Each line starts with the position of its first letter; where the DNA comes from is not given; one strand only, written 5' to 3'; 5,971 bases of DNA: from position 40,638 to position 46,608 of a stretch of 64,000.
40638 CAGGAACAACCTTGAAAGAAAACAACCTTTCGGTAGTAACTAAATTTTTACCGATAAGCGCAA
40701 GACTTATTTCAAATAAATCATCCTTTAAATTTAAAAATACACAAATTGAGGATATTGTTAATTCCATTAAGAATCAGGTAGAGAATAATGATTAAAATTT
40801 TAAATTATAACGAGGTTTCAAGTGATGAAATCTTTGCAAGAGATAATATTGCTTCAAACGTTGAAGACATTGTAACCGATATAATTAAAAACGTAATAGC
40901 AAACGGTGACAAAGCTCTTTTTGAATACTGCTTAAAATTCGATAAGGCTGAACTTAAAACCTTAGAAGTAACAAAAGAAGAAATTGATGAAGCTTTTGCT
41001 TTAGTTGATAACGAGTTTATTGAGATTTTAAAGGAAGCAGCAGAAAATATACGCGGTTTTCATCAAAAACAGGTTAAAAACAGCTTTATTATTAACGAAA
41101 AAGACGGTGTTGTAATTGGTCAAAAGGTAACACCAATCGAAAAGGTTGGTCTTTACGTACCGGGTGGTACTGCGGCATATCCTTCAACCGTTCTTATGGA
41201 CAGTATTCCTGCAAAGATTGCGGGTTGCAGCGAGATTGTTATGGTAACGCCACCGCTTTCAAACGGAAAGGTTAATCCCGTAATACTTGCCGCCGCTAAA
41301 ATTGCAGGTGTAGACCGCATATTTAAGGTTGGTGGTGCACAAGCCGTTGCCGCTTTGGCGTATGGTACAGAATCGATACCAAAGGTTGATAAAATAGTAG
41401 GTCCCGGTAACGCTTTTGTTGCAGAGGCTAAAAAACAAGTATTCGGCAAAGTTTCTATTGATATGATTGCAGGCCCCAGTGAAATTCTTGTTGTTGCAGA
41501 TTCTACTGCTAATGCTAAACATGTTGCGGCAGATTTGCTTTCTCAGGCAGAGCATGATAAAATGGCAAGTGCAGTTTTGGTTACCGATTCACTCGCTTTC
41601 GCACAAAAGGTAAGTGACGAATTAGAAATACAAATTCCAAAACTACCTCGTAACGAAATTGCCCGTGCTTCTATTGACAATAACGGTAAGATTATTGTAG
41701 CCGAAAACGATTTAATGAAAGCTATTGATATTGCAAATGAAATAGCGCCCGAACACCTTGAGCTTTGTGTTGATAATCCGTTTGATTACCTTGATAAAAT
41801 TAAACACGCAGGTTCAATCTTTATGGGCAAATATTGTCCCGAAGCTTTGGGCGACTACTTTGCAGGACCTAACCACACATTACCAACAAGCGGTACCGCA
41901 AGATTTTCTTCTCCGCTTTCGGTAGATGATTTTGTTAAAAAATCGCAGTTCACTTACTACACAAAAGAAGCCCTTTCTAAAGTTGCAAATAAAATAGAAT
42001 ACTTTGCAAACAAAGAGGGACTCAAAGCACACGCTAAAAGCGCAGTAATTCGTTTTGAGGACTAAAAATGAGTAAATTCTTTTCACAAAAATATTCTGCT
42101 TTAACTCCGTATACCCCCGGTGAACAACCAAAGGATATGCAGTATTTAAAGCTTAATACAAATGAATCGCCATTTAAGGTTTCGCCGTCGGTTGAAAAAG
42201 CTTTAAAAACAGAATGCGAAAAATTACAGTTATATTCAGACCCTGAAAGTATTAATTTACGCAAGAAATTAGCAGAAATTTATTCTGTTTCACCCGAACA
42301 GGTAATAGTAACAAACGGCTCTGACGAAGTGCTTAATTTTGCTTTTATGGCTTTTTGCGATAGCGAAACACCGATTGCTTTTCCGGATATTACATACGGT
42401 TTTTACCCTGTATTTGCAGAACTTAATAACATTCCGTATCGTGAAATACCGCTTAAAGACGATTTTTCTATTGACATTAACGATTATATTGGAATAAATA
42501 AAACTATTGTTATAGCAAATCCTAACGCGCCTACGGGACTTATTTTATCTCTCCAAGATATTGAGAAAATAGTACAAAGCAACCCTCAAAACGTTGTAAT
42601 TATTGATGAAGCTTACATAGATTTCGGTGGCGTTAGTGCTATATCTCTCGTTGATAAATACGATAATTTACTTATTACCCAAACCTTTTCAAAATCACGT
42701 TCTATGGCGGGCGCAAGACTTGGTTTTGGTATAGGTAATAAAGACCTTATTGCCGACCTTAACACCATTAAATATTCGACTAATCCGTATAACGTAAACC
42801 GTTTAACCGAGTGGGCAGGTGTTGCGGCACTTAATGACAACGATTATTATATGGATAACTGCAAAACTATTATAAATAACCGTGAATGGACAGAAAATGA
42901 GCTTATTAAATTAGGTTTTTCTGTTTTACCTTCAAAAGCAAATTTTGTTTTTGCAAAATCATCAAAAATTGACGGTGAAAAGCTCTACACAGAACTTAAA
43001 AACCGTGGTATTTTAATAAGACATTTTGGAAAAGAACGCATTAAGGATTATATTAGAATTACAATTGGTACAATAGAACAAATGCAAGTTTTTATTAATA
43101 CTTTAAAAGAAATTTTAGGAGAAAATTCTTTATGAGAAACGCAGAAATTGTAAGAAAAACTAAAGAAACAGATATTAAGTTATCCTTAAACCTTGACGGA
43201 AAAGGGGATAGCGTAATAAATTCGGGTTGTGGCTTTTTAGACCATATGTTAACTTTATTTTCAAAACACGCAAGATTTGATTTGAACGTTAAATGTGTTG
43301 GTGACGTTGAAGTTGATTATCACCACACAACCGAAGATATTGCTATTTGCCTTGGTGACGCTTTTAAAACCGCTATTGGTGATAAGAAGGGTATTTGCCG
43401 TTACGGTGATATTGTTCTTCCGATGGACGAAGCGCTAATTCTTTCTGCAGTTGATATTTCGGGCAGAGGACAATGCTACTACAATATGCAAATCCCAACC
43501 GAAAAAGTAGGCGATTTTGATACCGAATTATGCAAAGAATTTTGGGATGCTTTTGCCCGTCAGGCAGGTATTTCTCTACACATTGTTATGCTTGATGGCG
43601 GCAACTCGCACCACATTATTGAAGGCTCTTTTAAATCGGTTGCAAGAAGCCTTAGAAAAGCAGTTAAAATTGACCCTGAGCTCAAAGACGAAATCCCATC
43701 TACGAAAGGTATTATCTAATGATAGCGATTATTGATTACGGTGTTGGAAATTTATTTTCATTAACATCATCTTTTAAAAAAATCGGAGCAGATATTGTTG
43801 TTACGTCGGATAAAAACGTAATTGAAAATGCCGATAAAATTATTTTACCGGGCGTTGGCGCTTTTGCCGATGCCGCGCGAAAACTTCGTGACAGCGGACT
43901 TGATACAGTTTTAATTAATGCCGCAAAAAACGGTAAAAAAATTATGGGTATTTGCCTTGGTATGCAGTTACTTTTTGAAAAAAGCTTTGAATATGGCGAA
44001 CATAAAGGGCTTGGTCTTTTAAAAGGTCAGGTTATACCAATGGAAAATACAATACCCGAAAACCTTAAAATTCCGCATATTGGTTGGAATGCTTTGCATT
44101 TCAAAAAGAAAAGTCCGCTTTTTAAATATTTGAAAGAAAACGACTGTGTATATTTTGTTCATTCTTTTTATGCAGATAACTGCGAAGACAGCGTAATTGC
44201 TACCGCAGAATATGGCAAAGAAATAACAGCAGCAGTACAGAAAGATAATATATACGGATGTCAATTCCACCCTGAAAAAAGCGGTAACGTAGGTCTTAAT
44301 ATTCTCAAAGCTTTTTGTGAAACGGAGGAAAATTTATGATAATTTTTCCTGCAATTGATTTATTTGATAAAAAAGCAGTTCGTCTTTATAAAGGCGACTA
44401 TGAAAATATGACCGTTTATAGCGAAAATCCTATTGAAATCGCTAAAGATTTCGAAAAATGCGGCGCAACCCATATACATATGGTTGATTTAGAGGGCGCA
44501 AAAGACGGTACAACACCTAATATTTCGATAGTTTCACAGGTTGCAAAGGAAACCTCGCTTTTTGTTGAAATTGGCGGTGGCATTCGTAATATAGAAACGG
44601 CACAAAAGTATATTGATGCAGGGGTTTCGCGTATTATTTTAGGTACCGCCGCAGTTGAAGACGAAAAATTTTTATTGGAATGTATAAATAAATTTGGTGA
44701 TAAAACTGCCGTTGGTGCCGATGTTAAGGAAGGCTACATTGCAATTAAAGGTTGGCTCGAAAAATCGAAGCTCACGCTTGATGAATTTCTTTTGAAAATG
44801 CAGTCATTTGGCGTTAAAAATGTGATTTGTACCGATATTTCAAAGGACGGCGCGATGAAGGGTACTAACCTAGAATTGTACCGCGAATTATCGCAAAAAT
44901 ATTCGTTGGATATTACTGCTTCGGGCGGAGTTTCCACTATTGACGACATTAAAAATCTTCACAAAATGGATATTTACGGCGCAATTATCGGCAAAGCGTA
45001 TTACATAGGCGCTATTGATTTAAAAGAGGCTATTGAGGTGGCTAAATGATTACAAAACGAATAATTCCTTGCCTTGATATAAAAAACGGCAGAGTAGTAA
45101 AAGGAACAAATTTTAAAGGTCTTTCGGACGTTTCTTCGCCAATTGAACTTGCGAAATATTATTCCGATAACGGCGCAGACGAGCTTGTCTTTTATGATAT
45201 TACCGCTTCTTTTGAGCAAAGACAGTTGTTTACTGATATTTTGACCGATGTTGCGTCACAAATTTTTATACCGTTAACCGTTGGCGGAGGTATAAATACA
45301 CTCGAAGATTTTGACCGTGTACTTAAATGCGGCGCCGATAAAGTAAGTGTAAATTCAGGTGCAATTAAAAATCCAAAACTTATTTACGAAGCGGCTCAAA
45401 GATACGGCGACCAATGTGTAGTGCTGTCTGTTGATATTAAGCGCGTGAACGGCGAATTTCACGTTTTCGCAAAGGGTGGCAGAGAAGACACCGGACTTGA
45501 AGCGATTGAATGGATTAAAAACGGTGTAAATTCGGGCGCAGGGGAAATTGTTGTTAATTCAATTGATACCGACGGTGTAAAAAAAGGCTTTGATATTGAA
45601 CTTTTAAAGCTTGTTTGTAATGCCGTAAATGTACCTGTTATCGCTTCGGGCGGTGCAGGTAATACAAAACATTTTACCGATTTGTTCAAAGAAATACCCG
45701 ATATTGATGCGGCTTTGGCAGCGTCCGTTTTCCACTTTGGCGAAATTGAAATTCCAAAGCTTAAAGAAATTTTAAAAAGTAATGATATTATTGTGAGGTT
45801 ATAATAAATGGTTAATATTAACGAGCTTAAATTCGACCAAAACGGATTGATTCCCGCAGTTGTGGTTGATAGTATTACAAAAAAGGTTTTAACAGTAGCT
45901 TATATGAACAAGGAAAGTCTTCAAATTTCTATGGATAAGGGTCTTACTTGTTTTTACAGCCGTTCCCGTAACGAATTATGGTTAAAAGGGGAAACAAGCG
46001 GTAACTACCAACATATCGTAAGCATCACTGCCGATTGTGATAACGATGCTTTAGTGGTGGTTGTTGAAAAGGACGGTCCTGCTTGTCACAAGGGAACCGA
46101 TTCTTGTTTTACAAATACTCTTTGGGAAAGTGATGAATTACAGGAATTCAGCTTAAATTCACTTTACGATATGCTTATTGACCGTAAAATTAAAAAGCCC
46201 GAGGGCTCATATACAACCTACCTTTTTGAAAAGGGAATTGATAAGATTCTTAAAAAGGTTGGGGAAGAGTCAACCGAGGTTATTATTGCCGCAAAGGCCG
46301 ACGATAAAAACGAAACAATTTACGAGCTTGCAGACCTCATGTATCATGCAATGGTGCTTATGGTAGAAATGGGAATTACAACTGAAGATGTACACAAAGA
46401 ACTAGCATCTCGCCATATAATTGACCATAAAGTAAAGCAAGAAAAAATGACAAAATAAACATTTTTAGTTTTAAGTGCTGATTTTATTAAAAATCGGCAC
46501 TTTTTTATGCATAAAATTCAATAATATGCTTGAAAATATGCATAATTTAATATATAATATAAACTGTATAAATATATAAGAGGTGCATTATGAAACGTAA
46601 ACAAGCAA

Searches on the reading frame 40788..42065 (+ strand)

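Call 27: search_protein_families(library=pfam, proteins=[window:40788-42065:+], max_evalue=0.0001)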
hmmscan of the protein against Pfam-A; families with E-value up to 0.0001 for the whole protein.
window:40788-42065:+ (425 aa): 1 family
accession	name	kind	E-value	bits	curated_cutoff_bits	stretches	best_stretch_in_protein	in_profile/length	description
PF00815.25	Histidinol_dh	-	3.5e-179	596.5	27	1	22-423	8-411/411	Histidinol dehydrogenase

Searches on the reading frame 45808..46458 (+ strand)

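Call 27: search_protein_families(library=pfam, proteins=[window:45808-46458:+], max_evalue=0.0001)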
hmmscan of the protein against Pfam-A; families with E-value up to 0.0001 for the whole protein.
window:45808-46458:+ (216 aa): 2 families
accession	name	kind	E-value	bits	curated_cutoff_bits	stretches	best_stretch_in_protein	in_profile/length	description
PF01502.23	PRA-CH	-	2.4e-32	111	27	1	30-102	2-74/74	Phosphoribosyl-AMP cyclohydrolase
PF01503.22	PRA-PH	-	9.1e-26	90.5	21.3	1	117-203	2-86/86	Phosphoribosyl-ATP pyrophosphohydrolase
